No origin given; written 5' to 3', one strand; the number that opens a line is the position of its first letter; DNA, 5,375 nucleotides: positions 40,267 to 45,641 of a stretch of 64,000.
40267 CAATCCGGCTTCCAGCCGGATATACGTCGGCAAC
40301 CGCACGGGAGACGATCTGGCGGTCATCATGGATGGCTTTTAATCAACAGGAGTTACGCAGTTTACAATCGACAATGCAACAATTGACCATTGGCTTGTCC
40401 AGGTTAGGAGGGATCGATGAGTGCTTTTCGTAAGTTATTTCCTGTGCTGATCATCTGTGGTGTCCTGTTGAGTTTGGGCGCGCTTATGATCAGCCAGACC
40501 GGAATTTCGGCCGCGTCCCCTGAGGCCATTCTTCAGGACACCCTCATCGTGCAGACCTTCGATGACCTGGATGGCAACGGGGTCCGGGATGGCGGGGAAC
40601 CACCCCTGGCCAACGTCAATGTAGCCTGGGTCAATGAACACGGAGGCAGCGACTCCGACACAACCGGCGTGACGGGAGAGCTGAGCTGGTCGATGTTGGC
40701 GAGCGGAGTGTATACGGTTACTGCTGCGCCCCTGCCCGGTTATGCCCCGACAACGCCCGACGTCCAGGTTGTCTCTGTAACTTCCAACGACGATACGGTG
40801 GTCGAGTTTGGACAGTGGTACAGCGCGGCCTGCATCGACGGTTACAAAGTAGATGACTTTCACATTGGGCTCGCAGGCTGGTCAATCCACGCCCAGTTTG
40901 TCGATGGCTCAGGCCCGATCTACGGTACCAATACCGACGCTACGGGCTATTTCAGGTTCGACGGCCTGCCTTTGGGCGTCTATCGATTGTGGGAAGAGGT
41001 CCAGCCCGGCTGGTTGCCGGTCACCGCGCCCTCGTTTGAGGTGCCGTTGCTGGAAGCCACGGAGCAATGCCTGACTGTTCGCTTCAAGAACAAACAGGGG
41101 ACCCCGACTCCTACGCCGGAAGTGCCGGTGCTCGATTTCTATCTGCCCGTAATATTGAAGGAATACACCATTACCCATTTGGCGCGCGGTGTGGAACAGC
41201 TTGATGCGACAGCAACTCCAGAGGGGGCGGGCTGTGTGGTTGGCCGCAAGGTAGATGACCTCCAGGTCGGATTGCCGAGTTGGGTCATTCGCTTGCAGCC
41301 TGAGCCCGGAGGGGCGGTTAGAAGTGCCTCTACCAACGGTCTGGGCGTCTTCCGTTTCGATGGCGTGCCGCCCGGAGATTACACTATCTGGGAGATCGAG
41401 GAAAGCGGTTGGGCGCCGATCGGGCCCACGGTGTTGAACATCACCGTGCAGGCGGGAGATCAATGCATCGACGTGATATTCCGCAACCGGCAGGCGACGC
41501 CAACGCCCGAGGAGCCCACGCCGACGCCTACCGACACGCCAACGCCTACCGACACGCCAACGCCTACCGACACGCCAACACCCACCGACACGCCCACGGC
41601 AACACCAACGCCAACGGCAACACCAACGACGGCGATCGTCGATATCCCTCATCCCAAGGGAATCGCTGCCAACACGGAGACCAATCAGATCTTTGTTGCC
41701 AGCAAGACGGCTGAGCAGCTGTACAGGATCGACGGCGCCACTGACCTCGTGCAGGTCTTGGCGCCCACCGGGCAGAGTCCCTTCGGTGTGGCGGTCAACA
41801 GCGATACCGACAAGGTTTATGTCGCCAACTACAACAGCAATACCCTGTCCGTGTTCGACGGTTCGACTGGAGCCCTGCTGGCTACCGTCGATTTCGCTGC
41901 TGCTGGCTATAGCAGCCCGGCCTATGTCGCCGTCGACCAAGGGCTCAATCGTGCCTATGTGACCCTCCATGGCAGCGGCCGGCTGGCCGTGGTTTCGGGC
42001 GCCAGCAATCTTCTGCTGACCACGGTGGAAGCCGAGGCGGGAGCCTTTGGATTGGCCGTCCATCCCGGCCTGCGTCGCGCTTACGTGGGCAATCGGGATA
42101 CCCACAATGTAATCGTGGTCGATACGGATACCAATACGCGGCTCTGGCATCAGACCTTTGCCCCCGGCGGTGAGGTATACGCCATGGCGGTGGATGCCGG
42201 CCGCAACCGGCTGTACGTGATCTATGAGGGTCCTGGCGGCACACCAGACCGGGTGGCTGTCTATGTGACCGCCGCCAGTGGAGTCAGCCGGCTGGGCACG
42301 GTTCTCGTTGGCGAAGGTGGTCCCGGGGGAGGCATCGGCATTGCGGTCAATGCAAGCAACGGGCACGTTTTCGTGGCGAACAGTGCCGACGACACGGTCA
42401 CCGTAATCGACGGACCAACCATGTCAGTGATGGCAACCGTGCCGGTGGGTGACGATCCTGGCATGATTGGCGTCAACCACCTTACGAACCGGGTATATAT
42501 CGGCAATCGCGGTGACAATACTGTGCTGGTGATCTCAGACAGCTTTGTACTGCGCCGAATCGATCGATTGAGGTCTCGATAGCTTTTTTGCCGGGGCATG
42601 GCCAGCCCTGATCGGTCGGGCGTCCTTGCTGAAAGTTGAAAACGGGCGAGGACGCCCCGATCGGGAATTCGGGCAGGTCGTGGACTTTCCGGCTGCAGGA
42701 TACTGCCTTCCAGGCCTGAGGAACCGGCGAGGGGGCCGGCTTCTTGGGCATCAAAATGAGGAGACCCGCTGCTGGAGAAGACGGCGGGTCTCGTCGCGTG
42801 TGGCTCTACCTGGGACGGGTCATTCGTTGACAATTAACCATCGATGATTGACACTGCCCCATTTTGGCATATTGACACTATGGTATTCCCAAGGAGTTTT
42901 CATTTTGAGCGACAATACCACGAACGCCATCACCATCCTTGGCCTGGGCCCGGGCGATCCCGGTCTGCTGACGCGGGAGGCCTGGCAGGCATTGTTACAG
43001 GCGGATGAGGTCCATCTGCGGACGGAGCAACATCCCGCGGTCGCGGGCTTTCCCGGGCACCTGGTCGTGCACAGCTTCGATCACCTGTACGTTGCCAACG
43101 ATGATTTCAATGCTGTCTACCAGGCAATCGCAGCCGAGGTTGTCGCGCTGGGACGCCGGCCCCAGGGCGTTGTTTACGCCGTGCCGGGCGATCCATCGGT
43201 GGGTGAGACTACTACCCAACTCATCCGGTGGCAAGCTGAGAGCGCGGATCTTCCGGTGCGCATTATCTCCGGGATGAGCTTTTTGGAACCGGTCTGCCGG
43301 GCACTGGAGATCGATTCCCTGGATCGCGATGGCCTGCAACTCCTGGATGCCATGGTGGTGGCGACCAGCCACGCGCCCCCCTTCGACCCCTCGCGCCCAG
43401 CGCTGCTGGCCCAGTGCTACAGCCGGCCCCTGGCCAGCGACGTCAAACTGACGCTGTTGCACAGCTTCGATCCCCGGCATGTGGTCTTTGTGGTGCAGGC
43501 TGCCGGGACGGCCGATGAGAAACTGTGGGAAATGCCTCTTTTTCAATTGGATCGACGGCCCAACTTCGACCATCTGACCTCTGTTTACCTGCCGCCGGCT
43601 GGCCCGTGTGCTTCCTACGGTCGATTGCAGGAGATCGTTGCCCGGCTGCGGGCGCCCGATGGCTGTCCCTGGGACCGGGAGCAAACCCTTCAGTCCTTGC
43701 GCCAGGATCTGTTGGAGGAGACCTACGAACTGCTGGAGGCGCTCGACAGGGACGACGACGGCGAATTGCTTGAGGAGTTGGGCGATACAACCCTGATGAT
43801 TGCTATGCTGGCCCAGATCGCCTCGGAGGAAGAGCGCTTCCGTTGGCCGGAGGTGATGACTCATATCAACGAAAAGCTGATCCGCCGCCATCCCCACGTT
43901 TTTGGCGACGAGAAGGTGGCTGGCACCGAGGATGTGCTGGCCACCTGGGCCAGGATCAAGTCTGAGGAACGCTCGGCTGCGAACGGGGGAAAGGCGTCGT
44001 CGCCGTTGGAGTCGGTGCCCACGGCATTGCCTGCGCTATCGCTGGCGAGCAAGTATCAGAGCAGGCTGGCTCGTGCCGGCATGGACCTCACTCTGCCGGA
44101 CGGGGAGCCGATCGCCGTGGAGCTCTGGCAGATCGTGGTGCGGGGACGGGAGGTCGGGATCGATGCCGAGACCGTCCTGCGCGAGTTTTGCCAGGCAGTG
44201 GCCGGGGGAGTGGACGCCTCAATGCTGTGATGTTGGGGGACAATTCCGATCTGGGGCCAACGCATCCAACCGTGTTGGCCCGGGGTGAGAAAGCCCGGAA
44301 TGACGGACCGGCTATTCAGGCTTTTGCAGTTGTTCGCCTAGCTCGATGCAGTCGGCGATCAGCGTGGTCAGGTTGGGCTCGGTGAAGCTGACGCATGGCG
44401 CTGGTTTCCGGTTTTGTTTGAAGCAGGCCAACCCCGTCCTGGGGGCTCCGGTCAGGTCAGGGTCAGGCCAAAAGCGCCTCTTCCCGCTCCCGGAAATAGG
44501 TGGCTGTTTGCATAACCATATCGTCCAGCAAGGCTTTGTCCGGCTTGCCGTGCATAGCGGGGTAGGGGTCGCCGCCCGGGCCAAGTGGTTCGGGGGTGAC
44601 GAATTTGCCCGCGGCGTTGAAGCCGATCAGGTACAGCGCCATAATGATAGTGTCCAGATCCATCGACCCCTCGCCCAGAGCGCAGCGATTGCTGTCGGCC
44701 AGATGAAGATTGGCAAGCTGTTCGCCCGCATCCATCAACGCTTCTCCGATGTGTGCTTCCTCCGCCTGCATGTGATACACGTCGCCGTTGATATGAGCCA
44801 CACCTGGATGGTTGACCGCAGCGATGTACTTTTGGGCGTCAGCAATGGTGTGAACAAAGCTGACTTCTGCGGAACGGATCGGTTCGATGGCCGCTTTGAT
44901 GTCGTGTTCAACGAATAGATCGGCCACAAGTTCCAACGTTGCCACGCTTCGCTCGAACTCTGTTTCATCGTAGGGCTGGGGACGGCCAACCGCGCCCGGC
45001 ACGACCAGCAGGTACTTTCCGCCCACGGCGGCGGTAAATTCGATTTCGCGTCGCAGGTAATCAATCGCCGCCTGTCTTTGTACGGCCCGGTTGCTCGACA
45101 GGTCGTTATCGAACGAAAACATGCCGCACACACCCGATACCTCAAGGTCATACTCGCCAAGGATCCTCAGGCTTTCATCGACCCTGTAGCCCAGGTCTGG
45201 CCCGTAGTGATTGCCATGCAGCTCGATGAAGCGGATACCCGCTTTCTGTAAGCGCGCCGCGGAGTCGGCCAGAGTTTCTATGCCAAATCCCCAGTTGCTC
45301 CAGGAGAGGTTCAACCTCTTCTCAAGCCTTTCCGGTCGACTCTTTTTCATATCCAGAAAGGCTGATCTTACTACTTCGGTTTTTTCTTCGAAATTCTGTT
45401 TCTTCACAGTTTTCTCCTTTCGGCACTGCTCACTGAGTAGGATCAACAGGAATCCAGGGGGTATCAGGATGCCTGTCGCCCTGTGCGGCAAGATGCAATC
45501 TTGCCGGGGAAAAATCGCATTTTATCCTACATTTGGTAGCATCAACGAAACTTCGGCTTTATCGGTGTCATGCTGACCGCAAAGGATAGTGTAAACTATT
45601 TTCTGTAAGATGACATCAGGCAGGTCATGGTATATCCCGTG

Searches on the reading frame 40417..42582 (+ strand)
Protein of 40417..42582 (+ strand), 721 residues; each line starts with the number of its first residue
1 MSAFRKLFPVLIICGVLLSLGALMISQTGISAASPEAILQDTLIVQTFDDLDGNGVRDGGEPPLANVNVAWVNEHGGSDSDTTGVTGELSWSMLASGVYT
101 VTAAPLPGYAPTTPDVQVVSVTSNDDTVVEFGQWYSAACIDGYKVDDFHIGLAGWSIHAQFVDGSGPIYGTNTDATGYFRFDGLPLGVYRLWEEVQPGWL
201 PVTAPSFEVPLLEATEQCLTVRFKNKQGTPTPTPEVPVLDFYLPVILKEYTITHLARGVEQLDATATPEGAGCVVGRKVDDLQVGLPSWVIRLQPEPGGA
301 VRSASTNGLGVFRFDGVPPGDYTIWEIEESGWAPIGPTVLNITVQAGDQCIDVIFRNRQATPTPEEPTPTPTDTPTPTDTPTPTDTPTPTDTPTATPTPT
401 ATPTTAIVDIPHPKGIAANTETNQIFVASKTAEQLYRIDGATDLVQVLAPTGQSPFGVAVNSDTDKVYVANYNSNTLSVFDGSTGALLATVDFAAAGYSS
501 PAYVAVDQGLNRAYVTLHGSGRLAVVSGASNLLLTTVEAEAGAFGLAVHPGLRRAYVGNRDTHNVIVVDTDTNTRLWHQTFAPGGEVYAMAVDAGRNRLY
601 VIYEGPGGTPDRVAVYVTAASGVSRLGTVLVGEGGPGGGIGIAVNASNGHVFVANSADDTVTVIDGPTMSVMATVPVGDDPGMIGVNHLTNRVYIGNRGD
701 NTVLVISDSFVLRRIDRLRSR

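Call 57: search_protein_families(library=pfam, proteins=[window:40417-42582:+], max_evalue=0.00001)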
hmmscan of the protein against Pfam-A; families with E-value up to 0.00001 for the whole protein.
window:40417-42582:+ (721 aa): 4 families
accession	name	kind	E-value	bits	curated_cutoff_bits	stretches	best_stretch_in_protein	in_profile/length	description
PF13620.12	CarboxypepD_reg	-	4.4e-17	62.7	32.3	0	282-335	10-62/82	Carboxypeptidase regulatory-like domain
PF17210.9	SdrD_B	-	9.1e-16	58.5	29.7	1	48-116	8-77/112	SdrD B-like domain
PF17802.7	SpaA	-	2.7e-09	37.5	23.1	0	300-354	32-86/91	Prealbumin-like fold domain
PF10282.15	Lactonase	-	8.7e-06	25.6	21.7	0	401-489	27-123/344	Lactonase, 7-bladed beta-propeller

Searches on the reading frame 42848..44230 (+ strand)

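Call 57: search_protein_families(library=pfam, proteins=[window:42848-44230:+], max_evalue=0.00001)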
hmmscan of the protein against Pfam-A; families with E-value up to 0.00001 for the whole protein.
window:42848-44230:+ (460 aa): 2 families
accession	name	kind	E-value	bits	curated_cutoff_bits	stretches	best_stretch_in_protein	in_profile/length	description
PF00590.25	TP_methylase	-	1.1e-21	78.3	27.8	1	28-234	2-211/212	Tetrapyrrole (Corrin/Porphyrin) Methylases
PF03819.22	MazG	-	9.8e-21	74.3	22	1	279-352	1-74/74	MazG nucleotide pyrophosphohydrolase domain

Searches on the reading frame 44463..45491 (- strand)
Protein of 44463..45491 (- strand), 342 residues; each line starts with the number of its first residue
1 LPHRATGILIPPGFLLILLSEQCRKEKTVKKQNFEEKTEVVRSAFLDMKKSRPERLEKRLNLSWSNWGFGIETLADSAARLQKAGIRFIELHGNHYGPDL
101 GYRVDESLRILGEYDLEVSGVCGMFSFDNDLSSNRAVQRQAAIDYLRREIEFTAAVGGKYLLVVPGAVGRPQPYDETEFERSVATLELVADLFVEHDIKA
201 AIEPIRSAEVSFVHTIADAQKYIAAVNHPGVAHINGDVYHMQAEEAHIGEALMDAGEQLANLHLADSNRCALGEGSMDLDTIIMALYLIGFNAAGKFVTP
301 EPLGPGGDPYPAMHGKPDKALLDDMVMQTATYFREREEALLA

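Call 57: search_protein_families(library=pfam, proteins=[window:44463-45491:-], max_evalue=0.00001)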
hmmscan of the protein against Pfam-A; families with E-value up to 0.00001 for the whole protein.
window:44463-45491:- (342 aa): 1 family
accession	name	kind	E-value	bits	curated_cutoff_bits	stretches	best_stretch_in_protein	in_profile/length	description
PF01261.30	AP_endonuc_2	-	8.8e-30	104.6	31.1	1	79-292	2-222/249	Xylose isomerase-like TIM barrel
